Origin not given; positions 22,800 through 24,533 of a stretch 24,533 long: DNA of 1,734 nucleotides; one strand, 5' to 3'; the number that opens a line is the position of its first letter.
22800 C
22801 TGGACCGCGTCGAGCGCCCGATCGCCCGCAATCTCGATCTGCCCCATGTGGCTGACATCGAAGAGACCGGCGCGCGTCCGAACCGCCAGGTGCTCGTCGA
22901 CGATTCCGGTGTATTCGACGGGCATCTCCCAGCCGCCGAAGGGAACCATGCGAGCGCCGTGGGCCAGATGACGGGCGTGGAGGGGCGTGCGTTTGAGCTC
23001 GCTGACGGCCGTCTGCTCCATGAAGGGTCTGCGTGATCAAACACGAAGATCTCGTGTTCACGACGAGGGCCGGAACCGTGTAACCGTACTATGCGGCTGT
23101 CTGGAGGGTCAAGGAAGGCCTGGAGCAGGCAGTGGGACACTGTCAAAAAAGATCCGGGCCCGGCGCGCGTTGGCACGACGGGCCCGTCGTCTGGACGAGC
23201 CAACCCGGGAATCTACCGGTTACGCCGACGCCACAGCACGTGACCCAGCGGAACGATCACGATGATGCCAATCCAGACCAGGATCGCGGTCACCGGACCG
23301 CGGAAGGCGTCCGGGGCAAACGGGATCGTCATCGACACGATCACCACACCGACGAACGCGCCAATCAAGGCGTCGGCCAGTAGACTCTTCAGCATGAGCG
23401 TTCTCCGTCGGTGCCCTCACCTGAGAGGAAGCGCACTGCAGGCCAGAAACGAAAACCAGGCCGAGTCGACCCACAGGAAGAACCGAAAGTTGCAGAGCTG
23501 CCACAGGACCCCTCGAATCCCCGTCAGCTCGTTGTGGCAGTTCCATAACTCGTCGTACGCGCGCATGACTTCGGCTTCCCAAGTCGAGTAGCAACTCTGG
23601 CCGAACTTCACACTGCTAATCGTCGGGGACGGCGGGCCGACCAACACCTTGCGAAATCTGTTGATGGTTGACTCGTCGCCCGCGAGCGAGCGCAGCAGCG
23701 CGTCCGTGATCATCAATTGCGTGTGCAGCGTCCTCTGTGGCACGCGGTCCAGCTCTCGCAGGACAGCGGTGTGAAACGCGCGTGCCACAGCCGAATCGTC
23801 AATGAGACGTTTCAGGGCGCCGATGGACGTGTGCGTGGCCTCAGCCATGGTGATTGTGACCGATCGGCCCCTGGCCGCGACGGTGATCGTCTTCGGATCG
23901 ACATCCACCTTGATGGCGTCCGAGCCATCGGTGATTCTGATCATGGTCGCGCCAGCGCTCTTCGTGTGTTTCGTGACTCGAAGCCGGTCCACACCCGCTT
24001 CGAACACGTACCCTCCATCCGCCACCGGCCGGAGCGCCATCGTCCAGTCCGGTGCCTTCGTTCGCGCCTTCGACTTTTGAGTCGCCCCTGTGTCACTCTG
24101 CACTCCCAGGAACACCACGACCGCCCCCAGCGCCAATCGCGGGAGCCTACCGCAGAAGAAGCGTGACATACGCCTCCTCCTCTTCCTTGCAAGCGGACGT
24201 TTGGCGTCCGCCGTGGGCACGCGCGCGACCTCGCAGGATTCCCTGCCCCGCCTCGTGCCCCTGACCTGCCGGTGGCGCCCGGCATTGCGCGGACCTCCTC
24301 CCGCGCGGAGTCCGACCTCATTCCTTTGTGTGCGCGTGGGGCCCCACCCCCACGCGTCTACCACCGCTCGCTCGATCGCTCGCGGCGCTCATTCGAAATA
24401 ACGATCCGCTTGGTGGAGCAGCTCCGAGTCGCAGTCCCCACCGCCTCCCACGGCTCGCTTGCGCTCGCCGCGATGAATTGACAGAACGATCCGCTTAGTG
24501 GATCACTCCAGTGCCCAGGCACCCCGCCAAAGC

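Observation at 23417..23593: Symmetric twin C-x17-C helical-hairpin domain at the end of an unknown exported protein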

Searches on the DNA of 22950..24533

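Call 46: search_rna_families(source=window, start=22950, end=24533, threshold=evalue, max_evalue=5)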
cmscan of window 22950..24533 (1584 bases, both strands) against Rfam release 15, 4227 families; matches with E-value up to 5: 3.
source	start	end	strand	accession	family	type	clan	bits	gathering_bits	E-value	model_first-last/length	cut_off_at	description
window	23877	24129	-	RF02205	WT1-AS_3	Gene; lncRNA;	-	20.2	55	4.3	1-245/245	no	WT1 antisense RNA conserved region 3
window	23116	23194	+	RF01812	Pxr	Gene; sRNA;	-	17.9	80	2.9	1-109/109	no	Pxr regulatory sRNA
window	23146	23228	-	RF02353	BjrC68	Gene; sRNA;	-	17.8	39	0.13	1-82/82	no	Bradyrhizobiaceae sRNA BjrC68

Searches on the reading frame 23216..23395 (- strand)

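Call 11: search_protein_families(library=pfam, proteins=[window:23216-23395:-], max_evalue=1)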
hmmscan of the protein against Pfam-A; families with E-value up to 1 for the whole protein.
window:23216-23395:- (60 aa): 3 families
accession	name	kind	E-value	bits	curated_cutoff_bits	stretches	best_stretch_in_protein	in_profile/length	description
PF23778.1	Phage_holin_2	-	0.00097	19.8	32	1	9-59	38-87/92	Putative phage holin family 2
PF08570.15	DUF1761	-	0.041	14.6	31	1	2-59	46-100/123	Protein of unknown function (DUF1761)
PF07695.17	7TMR-DISM_7TM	-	0.05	13.9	29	1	9-60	99-150/205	7TM diverse intracellular signalling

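Call 12: search_protein_families(library=ncbifam, proteins=[window:23216-23395:-], max_evalue=1)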
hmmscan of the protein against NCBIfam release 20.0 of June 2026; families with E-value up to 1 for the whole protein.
window:23216-23395:- (60 aa): 0 families

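Call 56: search_protein_families(library=padloc, proteins=[window:23216-23395:-], max_evalue=1)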
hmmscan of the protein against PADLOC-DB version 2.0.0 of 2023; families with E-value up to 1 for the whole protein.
window:23216-23395:- (60 aa): 0 families

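Call 83: search_protein_families(library=phrogs, proteins=[window:23216-23395:-], max_evalue=0.1)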
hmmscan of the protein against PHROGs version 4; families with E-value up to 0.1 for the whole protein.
window:23216-23395:- (60 aa): 0 families
